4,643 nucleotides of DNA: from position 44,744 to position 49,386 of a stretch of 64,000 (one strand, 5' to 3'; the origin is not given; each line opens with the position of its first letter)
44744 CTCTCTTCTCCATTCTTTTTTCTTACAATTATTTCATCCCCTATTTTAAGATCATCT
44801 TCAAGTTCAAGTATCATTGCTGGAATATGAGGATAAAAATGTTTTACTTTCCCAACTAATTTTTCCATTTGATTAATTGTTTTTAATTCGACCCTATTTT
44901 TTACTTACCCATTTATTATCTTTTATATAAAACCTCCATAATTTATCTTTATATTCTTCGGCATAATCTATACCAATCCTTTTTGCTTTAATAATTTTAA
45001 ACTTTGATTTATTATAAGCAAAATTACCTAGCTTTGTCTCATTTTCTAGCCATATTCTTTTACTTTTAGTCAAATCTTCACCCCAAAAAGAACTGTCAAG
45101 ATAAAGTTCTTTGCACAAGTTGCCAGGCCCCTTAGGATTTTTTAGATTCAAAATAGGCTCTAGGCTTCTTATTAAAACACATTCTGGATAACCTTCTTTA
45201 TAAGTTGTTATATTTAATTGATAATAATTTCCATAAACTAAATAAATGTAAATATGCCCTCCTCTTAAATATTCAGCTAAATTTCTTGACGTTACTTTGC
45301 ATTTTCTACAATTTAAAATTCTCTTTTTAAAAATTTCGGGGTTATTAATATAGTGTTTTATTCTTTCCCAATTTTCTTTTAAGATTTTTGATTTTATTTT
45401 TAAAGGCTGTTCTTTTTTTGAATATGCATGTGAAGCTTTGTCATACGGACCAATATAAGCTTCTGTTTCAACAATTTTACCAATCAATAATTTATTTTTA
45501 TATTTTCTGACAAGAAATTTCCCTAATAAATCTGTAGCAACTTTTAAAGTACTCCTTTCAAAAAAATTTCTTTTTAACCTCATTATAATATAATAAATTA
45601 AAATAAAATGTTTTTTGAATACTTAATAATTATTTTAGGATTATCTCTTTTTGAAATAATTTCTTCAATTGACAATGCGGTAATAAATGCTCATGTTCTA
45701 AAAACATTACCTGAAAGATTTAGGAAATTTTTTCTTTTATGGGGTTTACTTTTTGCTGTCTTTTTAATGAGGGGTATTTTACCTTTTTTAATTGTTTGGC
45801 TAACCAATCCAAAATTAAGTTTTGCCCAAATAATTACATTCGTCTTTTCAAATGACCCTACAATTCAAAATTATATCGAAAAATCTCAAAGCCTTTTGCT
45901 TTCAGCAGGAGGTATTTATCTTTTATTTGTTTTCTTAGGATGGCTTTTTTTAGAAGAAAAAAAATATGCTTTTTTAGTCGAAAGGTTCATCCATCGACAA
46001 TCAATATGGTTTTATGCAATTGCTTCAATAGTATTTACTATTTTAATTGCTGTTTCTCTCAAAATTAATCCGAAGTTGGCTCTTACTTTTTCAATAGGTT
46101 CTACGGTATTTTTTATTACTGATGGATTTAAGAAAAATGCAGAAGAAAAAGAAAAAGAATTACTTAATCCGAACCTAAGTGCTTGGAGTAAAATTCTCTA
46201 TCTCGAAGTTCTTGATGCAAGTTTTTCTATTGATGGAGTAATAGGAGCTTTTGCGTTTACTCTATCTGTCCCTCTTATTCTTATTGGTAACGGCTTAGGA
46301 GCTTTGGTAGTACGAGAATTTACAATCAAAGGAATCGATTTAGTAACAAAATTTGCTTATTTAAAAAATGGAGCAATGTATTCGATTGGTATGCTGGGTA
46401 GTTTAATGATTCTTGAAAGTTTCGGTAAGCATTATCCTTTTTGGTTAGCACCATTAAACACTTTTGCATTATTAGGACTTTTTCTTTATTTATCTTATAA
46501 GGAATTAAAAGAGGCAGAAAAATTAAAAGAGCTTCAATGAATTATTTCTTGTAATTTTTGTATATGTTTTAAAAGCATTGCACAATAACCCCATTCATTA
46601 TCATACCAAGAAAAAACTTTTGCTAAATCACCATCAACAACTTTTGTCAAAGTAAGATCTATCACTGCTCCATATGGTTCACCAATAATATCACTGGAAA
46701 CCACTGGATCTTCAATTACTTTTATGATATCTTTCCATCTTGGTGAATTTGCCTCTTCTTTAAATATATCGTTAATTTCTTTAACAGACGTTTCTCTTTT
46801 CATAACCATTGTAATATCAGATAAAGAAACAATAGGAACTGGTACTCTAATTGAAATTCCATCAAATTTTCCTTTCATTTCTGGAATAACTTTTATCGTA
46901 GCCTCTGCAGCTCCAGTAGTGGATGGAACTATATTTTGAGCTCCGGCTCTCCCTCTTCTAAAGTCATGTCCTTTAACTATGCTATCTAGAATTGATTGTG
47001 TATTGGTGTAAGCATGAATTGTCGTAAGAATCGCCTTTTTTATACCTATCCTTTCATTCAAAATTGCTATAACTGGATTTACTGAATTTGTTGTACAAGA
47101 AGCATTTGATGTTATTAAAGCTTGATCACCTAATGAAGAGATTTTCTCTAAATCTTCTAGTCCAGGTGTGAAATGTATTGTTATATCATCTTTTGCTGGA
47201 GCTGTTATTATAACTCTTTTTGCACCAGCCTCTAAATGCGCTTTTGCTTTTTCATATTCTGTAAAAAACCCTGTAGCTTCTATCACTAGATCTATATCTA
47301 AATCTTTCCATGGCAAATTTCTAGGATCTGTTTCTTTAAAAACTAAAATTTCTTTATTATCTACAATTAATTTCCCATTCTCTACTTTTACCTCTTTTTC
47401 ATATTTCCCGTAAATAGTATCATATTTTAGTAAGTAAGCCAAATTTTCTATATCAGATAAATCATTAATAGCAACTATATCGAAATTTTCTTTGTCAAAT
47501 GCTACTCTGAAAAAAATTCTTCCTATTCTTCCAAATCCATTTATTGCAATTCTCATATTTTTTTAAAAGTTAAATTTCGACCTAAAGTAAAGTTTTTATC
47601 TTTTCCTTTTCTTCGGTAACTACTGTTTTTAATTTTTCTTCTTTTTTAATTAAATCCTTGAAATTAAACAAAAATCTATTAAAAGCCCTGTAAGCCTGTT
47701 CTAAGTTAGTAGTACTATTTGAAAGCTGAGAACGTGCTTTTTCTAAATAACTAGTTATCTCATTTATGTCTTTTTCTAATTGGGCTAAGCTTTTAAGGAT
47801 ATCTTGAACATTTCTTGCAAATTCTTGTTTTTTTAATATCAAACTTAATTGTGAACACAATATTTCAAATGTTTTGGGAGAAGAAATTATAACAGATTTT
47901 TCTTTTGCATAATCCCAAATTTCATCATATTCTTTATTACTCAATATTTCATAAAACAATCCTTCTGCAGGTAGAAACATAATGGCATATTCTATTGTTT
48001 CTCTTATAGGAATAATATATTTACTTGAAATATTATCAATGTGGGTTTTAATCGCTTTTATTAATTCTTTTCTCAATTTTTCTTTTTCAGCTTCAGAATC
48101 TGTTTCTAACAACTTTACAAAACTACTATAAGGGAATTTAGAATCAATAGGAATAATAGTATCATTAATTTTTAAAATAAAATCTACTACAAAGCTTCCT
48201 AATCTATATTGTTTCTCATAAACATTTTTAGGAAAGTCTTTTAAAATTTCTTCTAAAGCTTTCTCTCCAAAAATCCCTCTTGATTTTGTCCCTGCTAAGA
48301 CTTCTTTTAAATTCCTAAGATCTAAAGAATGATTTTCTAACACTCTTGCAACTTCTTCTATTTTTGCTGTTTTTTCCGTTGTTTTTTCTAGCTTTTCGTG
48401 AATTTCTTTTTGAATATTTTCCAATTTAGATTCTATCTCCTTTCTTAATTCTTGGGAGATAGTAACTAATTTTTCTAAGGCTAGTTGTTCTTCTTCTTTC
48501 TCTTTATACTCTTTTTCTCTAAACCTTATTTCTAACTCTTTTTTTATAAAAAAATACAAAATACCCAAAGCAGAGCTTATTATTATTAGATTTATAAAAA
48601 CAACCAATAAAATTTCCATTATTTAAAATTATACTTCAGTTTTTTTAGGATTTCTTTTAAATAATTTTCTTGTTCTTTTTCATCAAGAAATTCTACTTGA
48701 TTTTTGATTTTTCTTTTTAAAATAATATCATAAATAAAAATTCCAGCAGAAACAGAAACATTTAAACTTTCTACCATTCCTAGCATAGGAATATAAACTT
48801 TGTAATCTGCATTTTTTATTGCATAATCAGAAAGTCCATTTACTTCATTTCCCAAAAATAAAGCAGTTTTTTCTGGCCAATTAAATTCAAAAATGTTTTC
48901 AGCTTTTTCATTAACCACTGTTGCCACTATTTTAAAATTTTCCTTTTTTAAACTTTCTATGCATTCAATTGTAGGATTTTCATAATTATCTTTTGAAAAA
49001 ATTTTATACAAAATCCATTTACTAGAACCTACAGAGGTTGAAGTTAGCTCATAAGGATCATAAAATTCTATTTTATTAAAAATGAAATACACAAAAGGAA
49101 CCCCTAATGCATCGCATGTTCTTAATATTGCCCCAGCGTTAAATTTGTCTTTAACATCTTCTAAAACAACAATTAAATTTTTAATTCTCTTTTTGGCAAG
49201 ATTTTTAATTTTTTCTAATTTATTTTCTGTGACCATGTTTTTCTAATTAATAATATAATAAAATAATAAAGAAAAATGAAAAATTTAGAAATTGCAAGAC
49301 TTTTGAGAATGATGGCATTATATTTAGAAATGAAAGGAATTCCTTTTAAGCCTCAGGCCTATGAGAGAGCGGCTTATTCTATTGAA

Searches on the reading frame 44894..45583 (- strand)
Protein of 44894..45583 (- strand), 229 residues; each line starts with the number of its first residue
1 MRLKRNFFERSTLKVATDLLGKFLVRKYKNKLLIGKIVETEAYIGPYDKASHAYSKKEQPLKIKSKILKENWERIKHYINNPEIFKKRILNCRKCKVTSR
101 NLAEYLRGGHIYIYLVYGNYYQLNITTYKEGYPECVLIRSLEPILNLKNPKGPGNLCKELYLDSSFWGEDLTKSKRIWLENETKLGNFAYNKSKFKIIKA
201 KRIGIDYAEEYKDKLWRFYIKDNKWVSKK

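Call 9: search_protein_families(library=pfam, proteins=[window:44894-45583:-], max_evalue=0.001)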
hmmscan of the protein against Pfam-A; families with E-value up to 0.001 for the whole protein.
window:44894-45583:- (229 aa): 1 family
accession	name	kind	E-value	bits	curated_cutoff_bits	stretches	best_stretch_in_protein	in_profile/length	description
PF02245.21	Pur_DNA_glyco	-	7.3e-45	153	27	2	96-224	50-181/181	Methylpurine-DNA glycosylase (MPG)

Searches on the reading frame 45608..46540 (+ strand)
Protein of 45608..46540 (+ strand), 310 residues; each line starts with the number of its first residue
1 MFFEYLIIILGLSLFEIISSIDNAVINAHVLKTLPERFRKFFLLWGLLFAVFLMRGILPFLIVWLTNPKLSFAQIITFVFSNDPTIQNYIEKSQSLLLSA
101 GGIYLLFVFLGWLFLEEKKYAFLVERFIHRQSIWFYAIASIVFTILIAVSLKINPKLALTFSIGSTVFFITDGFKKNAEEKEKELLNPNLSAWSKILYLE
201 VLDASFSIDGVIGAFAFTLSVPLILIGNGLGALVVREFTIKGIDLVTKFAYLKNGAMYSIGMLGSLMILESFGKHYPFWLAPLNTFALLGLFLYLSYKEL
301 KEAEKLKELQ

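Call 9: search_protein_families(library=pfam, proteins=[window:45608-46540:+], max_evalue=0.001)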
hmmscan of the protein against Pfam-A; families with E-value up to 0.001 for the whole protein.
window:45608-46540:+ (310 aa): 2 families
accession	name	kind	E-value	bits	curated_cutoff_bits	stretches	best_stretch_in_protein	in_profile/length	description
PF04332.21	DUF475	-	1.6e-43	150.1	27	1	21-270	1-261/293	Protein of unknown function (DUF475)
PF03741.22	TerC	-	1.9e-20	73.8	27.8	1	12-270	3-177/178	Integral membrane protein TerC family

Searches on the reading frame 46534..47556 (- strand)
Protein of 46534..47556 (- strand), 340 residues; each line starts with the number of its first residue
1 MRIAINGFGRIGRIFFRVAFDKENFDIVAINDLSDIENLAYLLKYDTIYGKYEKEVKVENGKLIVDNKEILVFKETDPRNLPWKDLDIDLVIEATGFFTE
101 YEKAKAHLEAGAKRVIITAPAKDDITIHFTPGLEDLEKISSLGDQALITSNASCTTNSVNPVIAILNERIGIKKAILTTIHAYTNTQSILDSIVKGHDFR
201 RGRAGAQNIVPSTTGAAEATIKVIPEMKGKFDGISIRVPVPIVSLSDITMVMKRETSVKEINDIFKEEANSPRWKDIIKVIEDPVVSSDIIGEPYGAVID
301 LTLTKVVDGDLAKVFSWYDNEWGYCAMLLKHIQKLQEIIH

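Call 9: search_protein_families(library=pfam, proteins=[window:46534-47556:-], max_evalue=0.001)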
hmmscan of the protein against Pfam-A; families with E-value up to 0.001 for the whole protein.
window:46534-47556:- (340 aa): 2 families
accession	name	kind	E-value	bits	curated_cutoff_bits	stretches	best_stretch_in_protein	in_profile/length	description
PF02800.25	Gp_dh_C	-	4.9e-52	176.1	24.4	1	161-318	3-158/158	Glyceraldehyde 3-phosphate dehydrogenase, C-terminal domain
PF00044.30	Gp_dh_N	-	8.3e-40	135.6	31.7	1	1-100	1-100/101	Glyceraldehyde 3-phosphate dehydrogenase, NAD binding domain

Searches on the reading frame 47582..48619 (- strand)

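Call 9: search_protein_families(library=pfam, proteins=[window:47582-48619:-], max_evalue=0.001)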
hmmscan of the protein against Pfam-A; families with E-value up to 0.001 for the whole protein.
window:47582-48619:- (345 aa): 1 family
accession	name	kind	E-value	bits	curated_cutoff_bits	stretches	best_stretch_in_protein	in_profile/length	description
PF02646.22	RmuC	-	1.3e-48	166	26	1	56-338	4-289/291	RmuC family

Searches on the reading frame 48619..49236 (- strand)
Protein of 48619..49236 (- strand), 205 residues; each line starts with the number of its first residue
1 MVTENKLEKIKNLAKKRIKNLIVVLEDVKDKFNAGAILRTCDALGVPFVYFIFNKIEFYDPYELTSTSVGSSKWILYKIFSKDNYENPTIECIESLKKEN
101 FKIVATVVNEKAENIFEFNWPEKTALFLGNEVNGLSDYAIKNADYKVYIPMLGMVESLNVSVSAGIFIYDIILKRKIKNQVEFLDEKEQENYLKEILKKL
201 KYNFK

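Call 9: search_protein_families(library=pfam, proteins=[window:48619-49236:-], max_evalue=0.001)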
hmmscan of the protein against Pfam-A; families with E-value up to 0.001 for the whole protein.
window:48619-49236:- (205 aa): 1 family
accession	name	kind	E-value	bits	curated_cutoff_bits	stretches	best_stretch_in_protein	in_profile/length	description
PF00588.24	SpoU_methylase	-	4.6e-33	114.7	29.7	1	21-169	2-142/142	SpoU rRNA Methylase family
